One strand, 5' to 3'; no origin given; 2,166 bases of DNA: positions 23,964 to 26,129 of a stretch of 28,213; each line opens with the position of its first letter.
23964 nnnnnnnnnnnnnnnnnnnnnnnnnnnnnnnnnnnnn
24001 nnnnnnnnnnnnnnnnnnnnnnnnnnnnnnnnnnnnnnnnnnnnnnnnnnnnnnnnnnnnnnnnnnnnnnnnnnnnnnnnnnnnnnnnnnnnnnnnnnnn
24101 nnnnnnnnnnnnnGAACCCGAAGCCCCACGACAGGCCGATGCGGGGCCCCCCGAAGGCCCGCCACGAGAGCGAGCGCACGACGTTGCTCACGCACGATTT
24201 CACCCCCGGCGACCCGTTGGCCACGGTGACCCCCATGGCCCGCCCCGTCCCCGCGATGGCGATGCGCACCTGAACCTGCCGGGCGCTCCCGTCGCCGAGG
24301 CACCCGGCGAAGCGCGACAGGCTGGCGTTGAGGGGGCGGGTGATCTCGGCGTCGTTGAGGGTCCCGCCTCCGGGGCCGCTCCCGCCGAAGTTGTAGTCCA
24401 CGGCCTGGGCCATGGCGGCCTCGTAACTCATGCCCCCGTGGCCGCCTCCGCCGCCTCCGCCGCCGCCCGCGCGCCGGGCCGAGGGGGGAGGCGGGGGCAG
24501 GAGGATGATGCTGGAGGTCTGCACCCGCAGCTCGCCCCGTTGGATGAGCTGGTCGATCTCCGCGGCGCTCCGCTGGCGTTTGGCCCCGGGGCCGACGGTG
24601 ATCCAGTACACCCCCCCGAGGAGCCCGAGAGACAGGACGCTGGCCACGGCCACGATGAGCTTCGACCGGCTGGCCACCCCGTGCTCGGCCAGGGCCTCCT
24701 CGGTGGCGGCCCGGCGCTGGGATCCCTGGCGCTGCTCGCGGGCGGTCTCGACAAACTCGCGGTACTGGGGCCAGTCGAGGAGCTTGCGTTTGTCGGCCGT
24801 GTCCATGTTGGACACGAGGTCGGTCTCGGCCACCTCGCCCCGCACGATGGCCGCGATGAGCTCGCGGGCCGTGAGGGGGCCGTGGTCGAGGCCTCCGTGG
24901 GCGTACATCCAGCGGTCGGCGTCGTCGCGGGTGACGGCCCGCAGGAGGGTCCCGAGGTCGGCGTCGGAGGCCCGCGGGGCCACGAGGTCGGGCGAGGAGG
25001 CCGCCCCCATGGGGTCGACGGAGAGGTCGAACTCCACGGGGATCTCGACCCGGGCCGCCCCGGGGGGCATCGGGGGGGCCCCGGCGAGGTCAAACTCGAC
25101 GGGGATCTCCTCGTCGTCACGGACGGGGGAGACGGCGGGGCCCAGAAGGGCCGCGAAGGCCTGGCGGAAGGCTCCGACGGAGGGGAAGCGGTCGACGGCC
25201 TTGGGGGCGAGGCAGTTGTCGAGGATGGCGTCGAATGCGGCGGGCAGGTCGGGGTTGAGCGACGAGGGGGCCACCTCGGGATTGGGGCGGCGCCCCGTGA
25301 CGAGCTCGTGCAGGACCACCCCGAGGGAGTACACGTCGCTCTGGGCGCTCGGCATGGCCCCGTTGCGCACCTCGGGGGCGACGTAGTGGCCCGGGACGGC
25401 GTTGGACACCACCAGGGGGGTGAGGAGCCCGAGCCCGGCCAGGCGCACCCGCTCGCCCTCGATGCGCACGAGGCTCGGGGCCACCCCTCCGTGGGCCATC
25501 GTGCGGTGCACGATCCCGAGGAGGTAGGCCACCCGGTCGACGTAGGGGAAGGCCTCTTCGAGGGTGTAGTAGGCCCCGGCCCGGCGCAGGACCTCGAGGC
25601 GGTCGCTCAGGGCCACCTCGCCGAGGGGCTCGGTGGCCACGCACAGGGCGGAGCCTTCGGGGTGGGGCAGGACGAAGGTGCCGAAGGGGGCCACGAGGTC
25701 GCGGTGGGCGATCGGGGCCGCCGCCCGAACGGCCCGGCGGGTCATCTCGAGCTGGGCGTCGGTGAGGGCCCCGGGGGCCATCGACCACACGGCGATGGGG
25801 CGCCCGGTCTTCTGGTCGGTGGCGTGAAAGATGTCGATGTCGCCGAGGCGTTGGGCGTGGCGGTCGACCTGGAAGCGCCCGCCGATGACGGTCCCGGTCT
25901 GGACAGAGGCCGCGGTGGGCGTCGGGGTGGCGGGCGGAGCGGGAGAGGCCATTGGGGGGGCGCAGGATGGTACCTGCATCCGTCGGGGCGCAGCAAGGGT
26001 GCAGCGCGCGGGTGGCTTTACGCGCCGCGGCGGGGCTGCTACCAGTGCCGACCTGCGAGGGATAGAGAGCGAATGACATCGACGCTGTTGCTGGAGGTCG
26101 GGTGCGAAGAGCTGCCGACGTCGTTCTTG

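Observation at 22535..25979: Four-gene operon: TM pseudokinase, orphan SctJ/YscJ-FliF-like ring lipoprotein, small secreted two-Cys protein, Zn-ribbon/TM/PT-tail protein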

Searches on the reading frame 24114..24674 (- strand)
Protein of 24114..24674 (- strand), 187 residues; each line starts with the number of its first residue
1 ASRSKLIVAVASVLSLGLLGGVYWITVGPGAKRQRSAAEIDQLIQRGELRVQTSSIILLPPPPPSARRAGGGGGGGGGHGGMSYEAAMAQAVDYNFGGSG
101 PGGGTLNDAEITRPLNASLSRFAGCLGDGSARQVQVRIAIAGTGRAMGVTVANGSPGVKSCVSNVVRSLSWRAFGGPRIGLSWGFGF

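Call 65: search_protein_families(library=ncbifam, proteins=[window:24114-24674:-], max_evalue=1)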
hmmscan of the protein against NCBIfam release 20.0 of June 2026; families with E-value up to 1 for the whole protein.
window:24114-24674:- (187 aa): 1 family
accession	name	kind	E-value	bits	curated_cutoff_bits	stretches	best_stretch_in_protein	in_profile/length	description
NF033768.1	myxo_SS_tail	domain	0.19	11.9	40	1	133-174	34-78/92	AgmX/PglI C-terminal domain-containing protein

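Call 67: predict_structure(alignment_id=A6)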
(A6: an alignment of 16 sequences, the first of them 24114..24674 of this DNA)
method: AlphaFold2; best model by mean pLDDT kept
length: 187 residues; sequences in the alignment: 16
mean_pLDDT: 72.3   pTM: 0.49
mean pLDDT of the five models: 72.3, 70.3, 67.3, 66.2, 64.7
residues with pLDDT >= 90: 52; 70-90: 65; 50-70: 27; < 50: 43
segments of 3 or more residues with pLDDT < 50: 47-60, 62-80, 93-99
pLDDT, mean of each block of 10 residues (from residue 1): 81 92 73 55 49 44 45 37 73 49 73 92 85 88 89 90 93 83 86
secondary structure, 60 per line:
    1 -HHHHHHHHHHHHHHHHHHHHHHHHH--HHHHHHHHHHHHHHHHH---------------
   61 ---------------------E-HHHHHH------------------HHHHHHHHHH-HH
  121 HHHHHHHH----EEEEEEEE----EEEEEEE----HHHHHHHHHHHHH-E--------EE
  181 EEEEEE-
elements in order: H2-26 H29-45 H84-89 H108-117 H119-128 E133-140 E145-151 H156-168 E179-186

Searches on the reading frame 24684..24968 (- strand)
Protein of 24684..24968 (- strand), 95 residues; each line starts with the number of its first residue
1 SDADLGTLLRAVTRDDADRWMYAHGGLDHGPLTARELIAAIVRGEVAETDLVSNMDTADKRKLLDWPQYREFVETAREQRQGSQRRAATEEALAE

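Call 88: search_solved_structures(query=A8, max_evalue=10, show_alignments=2)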
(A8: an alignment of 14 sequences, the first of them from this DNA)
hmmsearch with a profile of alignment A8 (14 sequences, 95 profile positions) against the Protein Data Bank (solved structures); distinct sequences matched with E-value up to 10: 2.
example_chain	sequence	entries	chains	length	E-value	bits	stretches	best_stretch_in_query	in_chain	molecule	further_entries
3rsi_A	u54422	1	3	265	0.66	13.4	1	28-82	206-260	Putative enoyl-CoA hydratase/isomerase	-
4x8m_A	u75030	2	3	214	1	12.7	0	22-50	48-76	Adenylate kinase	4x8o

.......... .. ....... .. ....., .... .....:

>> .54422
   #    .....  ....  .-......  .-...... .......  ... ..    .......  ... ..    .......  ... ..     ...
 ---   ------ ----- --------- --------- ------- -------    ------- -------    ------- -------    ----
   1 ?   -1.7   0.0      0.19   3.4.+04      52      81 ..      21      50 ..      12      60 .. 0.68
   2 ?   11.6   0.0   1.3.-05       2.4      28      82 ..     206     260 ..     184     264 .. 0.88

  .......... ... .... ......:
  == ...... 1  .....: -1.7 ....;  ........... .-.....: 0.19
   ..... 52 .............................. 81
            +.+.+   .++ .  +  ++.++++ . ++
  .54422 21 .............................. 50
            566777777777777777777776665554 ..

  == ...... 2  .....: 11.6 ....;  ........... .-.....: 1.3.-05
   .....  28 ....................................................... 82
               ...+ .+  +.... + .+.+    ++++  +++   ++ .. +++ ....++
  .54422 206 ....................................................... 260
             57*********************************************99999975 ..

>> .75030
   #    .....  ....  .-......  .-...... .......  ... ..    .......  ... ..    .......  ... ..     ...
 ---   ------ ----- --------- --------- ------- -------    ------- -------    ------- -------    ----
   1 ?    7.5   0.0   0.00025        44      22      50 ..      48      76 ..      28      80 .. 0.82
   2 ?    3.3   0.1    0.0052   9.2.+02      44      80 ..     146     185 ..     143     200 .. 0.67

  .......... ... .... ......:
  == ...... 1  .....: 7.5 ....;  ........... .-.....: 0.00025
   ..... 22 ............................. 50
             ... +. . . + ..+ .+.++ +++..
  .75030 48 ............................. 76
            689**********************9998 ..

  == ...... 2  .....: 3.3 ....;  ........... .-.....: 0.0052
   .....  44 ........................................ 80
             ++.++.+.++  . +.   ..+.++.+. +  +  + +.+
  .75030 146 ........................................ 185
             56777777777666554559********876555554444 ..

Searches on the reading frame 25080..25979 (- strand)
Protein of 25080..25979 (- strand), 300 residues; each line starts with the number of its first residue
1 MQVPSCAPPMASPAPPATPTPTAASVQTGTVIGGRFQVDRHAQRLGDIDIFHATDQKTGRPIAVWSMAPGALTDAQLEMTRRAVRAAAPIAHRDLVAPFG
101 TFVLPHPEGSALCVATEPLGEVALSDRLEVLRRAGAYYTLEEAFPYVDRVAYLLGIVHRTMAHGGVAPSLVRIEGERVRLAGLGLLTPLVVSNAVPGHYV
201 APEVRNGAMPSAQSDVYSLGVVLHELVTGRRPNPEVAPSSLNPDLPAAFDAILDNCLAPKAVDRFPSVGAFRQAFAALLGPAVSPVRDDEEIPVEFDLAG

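Call 73: search_solved_structures(query=window:25080-25979:-, max_evalue=0.001, show_alignments=3)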
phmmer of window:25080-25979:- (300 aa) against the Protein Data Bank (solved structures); distinct sequences matched with E-value up to 0.001: 63 (the best 60 are shown).
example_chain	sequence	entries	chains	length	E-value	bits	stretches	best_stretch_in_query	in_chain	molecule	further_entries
4ow8_A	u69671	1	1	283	6.1e-11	45.6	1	26-279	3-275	Serine/threonine-protein kinase PknA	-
9tmq_A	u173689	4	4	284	6.4e-11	45.5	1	25-279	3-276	Serine/threonine-protein kinase PknA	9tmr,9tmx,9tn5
6b2q_A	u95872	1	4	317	8.3e-11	45.1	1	25-280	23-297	Serine/threonine-protein kinase PknA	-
4x3f_A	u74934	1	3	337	2.8e-09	40.1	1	25-280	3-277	Serine/threonine-protein kinase PknA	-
9ruk_A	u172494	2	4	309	4.2e-09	39.5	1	26-234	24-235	Serine/threonine-protein kinase StkP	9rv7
9ruj_A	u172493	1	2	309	9.2e-09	38.4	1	26-234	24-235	Serine/threonine-protein kinase StkP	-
9ru3_A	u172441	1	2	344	9.4e-09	38.4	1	26-234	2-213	Serine/threonine-protein kinase StkP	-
3f61_A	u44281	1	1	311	1.4e-07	34.6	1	46-241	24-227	Serine/threonine-protein kinase pknB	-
5u94_A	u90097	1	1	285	1.4e-07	34.6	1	32-240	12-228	Serine/threonine-protein kinase PknB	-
1o6y_A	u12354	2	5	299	1.6e-07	34.4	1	27-240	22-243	SERINE/THREONINE-PROTEIN KINASE PKNB | Probable serine/threonine-protein kinase pknB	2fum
6i2p_A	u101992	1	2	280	1.8e-07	34.2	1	47-240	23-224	Serine/threonine-protein kinase PknB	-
6b2p_A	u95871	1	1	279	1.8e-07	34.1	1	48-240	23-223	Serine/threonine-protein kinase PknB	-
3orm_A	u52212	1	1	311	2.1e-07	33.9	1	46-240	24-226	Serine/threonine protein kinase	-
3ori_A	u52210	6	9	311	2.2e-07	33.9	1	46-240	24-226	Serine/threonine protein kinase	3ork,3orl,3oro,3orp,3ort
1mru_A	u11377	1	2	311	2.3e-07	33.8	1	46-240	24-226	Probable serine/threonine-protein kinase pknB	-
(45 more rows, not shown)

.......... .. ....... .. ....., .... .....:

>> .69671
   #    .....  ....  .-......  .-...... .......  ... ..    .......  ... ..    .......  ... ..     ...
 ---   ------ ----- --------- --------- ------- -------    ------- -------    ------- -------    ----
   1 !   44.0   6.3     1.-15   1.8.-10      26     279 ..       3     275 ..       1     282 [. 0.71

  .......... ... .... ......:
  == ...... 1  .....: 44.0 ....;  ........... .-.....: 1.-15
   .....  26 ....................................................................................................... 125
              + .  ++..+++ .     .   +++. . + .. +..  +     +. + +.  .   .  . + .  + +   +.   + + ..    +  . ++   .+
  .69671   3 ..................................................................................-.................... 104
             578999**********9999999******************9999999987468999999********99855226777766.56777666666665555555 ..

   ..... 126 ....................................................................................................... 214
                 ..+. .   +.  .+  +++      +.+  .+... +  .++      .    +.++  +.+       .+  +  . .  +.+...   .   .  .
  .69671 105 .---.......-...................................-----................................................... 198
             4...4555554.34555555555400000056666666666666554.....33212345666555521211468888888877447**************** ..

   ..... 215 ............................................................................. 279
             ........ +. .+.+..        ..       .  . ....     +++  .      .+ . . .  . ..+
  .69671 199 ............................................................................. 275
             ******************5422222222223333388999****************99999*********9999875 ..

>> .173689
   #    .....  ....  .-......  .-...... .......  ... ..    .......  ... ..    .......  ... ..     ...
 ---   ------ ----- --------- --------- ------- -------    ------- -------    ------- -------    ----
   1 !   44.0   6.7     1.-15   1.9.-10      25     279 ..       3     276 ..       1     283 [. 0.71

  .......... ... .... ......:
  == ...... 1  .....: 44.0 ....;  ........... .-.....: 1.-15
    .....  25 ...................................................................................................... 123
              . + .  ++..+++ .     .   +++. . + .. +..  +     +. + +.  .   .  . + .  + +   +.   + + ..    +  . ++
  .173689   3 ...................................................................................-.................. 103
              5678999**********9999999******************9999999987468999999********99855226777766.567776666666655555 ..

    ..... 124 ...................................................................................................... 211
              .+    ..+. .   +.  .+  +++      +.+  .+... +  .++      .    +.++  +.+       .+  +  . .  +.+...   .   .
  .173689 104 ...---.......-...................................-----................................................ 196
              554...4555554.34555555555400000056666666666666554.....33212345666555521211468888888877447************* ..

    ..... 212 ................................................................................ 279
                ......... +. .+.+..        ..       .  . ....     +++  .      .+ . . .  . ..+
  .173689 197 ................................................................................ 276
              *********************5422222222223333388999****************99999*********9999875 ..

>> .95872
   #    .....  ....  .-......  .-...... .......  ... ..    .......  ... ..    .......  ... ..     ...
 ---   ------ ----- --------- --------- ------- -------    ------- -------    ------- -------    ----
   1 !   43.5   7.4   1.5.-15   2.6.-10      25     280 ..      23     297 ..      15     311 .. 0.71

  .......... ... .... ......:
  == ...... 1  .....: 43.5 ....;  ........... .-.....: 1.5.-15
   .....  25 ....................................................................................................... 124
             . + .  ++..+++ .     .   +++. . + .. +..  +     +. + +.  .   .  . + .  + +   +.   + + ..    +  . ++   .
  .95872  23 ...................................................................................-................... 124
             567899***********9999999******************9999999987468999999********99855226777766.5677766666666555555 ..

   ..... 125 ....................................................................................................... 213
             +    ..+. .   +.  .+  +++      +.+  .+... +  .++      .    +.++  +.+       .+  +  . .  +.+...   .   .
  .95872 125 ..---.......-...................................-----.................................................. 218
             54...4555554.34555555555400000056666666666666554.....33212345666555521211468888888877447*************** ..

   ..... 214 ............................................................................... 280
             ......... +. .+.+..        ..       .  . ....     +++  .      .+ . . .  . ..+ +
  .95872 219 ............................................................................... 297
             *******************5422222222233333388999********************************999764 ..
